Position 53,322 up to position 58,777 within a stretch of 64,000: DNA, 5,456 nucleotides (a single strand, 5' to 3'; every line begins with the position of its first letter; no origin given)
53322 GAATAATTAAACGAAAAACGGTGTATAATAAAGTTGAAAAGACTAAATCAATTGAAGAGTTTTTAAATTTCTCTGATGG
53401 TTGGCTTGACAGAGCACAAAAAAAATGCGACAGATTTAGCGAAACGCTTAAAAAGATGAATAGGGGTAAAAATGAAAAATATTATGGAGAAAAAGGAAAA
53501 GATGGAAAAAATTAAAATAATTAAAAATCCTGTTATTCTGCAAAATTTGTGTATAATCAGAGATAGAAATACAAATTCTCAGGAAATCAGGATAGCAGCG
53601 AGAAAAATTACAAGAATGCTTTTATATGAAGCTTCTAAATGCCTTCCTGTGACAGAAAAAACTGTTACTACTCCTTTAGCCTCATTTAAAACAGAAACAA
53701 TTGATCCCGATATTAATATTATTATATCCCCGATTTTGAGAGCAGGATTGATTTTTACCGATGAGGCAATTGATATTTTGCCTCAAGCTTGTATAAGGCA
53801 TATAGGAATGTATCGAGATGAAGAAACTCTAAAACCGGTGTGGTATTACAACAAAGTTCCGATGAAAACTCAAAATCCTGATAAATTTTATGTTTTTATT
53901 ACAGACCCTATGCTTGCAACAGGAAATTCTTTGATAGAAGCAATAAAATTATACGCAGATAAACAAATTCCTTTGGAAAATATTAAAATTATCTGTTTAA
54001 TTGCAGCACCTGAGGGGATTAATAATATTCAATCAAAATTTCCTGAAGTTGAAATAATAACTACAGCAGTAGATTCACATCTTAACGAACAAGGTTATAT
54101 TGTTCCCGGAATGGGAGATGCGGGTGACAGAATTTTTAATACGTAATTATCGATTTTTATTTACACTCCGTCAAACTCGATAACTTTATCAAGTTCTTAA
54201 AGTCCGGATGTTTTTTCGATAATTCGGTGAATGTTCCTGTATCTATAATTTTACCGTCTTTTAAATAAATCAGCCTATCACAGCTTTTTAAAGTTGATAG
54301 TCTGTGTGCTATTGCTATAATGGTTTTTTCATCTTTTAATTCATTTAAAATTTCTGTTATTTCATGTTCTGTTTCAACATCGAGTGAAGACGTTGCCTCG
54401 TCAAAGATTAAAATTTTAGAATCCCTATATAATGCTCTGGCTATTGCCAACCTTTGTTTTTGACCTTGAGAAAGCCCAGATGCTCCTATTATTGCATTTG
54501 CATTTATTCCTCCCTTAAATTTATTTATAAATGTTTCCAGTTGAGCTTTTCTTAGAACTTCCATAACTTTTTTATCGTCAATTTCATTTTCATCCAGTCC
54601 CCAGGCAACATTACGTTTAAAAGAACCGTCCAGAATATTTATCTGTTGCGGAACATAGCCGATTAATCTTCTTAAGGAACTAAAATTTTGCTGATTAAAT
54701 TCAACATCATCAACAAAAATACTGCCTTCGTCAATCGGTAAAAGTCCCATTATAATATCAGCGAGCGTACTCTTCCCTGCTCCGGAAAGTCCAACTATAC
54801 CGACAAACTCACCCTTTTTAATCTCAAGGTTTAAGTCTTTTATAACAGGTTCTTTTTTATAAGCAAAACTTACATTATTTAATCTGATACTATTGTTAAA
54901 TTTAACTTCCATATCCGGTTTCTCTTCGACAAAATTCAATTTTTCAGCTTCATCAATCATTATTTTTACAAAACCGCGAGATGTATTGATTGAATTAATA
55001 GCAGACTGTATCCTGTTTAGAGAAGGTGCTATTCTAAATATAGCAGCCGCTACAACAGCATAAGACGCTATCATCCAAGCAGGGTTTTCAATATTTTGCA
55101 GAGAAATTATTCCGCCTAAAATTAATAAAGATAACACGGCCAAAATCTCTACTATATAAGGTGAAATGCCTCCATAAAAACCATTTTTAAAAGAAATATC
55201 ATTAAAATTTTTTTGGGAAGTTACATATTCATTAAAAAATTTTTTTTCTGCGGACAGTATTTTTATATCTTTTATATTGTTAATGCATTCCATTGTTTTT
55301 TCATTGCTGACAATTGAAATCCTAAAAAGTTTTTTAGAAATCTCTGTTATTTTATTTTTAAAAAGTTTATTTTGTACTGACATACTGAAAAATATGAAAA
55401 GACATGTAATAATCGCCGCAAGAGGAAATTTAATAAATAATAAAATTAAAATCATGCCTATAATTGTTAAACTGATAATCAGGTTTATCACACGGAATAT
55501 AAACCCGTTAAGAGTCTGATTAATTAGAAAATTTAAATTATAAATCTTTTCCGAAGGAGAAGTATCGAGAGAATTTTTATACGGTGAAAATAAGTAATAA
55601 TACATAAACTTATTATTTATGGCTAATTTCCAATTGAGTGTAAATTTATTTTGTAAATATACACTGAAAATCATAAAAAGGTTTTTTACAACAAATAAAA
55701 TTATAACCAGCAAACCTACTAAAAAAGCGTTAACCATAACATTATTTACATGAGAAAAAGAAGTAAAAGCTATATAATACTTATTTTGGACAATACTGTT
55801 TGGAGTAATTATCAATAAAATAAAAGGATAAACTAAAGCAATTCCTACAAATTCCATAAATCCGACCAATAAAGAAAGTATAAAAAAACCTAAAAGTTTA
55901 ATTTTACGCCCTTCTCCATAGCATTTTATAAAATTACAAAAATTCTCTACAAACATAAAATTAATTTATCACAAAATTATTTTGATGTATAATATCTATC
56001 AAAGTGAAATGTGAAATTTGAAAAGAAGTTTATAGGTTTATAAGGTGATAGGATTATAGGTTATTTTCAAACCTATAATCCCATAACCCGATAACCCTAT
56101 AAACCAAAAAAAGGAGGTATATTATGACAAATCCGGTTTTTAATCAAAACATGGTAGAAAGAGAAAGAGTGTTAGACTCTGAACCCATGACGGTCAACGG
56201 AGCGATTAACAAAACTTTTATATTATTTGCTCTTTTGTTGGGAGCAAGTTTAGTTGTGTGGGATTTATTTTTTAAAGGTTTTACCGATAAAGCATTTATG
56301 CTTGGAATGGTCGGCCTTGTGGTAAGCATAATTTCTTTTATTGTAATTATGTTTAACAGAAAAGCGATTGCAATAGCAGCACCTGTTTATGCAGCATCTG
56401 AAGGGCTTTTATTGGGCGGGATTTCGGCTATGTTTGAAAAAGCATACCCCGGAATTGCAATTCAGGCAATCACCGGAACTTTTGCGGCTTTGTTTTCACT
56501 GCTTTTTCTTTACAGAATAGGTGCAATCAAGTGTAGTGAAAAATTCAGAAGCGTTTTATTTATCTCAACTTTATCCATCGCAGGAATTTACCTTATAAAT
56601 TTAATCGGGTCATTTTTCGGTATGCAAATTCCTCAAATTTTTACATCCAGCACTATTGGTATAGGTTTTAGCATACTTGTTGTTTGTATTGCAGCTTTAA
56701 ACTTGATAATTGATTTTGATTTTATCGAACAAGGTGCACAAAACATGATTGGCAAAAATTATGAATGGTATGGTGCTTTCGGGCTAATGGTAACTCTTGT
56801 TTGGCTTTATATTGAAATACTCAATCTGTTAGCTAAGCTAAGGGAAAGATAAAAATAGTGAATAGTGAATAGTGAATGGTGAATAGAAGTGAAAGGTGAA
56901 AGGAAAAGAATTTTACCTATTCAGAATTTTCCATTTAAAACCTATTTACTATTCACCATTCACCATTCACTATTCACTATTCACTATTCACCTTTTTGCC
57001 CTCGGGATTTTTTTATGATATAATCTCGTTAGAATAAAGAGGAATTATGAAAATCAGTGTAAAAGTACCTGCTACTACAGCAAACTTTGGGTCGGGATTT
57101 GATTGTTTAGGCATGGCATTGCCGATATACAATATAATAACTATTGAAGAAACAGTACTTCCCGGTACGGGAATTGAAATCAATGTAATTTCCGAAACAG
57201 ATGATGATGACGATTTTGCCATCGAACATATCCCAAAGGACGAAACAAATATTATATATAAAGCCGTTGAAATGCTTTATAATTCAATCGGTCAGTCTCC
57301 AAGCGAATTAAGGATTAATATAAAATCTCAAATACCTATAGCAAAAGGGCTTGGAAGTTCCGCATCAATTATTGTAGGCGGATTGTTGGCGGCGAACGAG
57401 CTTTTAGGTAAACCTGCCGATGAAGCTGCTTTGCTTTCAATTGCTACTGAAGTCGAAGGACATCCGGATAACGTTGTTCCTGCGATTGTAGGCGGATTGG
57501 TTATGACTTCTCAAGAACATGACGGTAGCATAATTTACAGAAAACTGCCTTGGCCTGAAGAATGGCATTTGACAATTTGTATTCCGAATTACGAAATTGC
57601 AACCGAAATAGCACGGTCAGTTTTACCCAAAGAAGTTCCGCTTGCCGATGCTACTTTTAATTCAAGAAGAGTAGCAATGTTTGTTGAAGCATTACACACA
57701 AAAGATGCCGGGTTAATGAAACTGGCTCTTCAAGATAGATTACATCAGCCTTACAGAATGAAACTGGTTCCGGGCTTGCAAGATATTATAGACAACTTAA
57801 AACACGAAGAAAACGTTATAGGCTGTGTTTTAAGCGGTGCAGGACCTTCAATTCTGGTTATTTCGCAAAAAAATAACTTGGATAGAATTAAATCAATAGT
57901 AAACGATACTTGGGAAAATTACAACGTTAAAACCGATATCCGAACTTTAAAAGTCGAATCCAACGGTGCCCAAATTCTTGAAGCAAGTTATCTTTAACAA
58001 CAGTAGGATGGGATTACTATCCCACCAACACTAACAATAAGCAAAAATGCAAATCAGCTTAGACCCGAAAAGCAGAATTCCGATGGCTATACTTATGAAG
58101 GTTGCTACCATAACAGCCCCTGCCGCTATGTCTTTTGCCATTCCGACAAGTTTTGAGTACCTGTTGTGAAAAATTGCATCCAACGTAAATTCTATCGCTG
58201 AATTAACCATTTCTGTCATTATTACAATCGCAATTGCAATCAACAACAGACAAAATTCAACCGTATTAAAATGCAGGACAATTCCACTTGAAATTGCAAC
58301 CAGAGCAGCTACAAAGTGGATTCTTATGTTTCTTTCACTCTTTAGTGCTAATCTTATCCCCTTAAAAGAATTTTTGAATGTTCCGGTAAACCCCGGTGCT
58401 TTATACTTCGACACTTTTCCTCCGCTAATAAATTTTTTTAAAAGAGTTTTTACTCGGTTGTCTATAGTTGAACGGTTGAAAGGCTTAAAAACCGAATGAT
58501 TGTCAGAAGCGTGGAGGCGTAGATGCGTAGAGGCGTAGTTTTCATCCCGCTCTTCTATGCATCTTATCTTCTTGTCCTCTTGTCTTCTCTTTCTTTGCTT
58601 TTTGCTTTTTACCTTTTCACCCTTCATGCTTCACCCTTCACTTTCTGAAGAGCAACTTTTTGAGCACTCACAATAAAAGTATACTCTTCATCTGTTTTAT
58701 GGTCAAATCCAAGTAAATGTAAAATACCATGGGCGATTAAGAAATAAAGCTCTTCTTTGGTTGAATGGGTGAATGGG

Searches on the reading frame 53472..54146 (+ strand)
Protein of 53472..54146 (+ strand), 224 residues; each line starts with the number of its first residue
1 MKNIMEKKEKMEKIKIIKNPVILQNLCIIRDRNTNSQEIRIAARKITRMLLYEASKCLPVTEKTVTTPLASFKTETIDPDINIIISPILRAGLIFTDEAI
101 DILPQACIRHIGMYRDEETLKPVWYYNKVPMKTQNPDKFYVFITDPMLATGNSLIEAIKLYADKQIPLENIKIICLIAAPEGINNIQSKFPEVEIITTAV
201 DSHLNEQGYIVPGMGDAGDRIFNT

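Call 47: search_protein_families(library=pfam, proteins=[window:53472-54146:+], max_evalue=0.00001)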
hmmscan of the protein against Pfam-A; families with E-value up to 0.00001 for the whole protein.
window:53472-54146:+ (224 aa): 2 families
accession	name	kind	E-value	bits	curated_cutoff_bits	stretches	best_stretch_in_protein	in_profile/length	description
PF14681.12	UPRTase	-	1.4e-66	224.3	27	1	17-224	2-206/206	Uracil phosphoribosyltransferase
PF00156.33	Pribosyltran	-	8.2e-06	25.7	26.3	0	69-193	18-140/158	Phosphoribosyl transferase domain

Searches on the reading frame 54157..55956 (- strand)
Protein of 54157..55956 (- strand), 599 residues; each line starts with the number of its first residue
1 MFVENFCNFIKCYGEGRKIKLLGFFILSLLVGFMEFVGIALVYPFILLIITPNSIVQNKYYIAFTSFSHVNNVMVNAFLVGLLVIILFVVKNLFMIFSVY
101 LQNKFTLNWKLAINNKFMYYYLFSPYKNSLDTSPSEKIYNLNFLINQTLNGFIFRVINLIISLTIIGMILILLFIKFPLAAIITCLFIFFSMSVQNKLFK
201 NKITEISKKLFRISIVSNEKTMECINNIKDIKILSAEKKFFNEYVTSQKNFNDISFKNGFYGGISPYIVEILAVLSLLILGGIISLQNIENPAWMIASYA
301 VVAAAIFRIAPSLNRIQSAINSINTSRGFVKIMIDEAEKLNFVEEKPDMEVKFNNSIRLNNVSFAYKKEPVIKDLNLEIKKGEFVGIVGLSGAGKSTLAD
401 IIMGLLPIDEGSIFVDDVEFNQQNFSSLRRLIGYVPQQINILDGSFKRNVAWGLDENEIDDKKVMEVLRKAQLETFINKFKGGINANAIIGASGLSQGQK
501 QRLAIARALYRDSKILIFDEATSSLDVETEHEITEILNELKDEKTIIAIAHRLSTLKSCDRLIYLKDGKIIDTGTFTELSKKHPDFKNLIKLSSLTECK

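Call 47: search_protein_families(library=pfam, proteins=[window:54157-55956:-], max_evalue=0.00001)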
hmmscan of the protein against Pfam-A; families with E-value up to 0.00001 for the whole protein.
window:54157-55956:- (599 aa): 2 families
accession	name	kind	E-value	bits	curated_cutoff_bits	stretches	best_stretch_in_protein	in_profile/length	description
PF00005.33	ABC_tran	-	3.9e-31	108.9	25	1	373-523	2-137/137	ABC transporter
PF02463.25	SMC_N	-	3.8e-08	33.5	40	1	454-565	113-211/220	RecF/RecN/SMC N terminal domain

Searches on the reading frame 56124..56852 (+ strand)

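Call 47: search_protein_families(library=pfam, proteins=[window:56124-56852:+], max_evalue=0.00001)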
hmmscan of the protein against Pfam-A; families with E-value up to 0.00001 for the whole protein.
window:56124-56852:+ (242 aa): 1 family
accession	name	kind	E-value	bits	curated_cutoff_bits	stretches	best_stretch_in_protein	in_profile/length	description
PF12811.12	BaxI_1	-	8.9e-70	235.3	26.2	1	3-240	1-232/233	Bax inhibitor 1 like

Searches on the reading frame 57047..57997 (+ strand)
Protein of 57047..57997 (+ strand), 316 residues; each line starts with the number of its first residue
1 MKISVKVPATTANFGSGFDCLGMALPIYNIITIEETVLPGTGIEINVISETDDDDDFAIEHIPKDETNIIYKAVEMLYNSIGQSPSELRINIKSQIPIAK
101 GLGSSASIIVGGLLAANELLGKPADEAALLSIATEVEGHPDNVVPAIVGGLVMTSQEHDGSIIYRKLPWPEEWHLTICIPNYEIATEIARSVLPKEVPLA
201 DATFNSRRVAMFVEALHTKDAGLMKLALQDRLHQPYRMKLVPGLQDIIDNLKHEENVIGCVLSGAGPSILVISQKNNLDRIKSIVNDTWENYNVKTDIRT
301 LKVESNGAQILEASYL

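Call 48: search_protein_families(library=pfam, proteins=[window:57047-57997:+], max_evalue=0.00001)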
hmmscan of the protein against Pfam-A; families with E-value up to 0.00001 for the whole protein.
window:57047-57997:+ (316 aa): 2 families
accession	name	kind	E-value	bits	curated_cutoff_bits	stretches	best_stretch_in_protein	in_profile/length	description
PF00288.32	GHMP_kinases_N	-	3.6e-19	69.2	22.3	1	68-150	1-87/87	GHMP kinases N terminal domain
PF08544.19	GHMP_kinases_C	-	3.2e-09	37.5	21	1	213-290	2-84/85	GHMP kinases C terminal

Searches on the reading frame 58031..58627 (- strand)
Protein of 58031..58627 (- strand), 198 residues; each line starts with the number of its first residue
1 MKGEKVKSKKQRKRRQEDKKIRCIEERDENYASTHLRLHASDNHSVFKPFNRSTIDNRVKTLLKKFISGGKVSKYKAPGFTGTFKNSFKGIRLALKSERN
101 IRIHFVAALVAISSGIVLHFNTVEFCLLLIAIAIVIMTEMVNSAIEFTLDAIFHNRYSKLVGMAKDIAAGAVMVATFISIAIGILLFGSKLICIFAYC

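Call 48: search_protein_families(library=pfam, proteins=[window:58031-58627:-], max_evalue=0.00001)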
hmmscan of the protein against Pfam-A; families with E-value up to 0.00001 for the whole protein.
window:58031-58627:- (198 aa): 1 family
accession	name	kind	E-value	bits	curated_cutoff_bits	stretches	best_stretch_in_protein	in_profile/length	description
PF01219.24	DAGK_prokar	-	1.1e-28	99.4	22.3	1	86-187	2-102/102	Prokaryotic diacylglycerol kinase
